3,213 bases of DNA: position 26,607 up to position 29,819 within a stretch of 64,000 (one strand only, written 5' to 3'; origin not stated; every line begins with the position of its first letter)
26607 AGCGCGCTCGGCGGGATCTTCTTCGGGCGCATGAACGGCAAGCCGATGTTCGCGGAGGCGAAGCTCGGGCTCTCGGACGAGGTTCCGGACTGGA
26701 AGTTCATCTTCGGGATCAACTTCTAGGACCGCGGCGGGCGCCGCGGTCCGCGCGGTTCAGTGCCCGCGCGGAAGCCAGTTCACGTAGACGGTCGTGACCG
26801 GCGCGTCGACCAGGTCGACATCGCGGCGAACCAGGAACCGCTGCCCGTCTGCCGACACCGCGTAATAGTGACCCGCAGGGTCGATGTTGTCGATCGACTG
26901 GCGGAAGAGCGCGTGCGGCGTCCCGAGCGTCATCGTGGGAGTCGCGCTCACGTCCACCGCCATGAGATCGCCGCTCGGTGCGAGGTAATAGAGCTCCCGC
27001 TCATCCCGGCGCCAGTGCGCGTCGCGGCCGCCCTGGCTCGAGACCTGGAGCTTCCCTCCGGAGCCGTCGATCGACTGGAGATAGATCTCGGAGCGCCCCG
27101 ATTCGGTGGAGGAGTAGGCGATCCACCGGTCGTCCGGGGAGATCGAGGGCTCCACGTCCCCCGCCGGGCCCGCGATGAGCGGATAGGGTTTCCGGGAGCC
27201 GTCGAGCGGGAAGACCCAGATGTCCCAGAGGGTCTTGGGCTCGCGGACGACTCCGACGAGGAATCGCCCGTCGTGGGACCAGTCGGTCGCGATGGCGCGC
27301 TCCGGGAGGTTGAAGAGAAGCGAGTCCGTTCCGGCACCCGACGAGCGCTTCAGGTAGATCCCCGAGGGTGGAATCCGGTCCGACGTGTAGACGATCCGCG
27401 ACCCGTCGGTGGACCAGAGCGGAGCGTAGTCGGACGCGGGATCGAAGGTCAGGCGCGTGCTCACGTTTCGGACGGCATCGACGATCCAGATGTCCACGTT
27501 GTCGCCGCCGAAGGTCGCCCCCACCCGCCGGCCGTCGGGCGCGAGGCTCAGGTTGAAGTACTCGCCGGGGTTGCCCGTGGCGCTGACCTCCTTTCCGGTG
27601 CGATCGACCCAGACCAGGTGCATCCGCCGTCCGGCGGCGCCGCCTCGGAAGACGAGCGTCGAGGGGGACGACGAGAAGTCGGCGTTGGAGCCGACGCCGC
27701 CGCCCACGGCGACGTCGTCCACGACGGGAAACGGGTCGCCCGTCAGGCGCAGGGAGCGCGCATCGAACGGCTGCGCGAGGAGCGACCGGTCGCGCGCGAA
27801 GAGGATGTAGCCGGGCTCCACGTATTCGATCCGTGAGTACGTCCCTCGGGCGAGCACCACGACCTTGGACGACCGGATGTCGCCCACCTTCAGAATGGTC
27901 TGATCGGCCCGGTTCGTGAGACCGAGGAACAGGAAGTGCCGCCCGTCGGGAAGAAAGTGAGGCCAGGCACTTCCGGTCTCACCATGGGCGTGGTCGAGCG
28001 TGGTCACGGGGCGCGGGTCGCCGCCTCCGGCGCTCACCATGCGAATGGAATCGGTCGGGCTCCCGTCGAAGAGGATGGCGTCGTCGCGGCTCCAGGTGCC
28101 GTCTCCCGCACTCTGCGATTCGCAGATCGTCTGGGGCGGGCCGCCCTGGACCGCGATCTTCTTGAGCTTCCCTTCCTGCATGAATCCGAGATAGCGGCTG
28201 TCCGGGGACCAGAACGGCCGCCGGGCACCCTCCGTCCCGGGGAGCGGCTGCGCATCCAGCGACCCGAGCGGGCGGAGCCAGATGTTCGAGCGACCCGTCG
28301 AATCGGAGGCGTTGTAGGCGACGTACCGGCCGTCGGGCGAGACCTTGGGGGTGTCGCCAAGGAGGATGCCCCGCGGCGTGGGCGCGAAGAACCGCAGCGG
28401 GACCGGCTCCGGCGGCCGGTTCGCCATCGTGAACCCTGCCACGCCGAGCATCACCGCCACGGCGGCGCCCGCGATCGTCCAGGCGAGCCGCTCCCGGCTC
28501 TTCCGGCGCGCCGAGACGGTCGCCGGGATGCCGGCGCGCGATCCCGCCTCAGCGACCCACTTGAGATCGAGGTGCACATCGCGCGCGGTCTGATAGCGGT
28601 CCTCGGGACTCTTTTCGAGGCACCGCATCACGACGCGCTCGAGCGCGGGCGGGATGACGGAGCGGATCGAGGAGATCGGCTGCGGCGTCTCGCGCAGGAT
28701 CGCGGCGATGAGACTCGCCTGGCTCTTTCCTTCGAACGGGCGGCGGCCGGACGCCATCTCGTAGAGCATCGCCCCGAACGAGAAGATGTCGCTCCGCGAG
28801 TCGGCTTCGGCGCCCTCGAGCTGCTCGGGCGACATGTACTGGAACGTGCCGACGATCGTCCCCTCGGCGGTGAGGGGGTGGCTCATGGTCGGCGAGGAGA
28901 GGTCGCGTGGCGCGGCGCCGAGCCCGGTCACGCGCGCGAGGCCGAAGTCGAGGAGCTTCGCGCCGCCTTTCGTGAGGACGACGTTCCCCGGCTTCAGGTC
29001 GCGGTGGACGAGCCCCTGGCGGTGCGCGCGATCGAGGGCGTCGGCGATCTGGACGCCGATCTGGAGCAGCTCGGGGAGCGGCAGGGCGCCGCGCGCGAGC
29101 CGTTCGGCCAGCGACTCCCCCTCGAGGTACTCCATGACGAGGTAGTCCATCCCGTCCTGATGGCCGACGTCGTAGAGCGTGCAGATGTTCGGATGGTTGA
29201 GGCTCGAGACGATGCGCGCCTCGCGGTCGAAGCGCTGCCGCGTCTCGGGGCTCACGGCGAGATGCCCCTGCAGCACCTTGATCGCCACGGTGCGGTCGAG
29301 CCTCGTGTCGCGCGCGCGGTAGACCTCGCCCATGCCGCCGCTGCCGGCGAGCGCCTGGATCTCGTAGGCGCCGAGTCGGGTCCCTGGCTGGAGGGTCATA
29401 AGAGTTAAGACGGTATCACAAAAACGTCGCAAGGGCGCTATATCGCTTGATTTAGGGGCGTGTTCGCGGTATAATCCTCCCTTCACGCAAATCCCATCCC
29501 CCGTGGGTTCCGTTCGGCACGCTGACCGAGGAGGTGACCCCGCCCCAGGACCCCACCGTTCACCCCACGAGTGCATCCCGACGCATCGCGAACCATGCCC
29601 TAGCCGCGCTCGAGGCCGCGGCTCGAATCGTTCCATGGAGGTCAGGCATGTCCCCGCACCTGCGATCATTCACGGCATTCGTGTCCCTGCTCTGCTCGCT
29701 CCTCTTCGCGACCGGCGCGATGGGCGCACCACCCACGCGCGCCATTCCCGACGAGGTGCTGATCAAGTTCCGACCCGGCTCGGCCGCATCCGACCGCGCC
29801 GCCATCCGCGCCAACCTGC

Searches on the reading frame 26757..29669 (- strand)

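Call 14: search_protein_families(library=pfam, proteins=[window:26757-29669:-], max_evalue=0.001)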
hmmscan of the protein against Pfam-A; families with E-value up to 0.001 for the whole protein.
window:26757-29669:- (970 aa): 5 families
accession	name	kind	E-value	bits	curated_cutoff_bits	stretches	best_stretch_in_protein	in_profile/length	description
PF00069.31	Pkinase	-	5.9e-49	167.3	31.7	1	102-361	1-254/263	Protein kinase domain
PF07714.23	PK_Tyr_Ser-Thr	-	6.9e-36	124.3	23.1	1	107-360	6-250/258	Protein tyrosine and serine/threonine kinase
PF07676.18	PD40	-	1.1e-20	73.4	20.9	2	830-863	3-37/38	WD40-like Beta Propeller Repeat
PF01636.29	APH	-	1.3e-09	38.6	23.2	1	202-247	148-199/239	Phosphotransferase enzyme family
PF03109.22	ABC1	-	7.6e-07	29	22.9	1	174-246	142-215/244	ABC1 atypical kinase-like domain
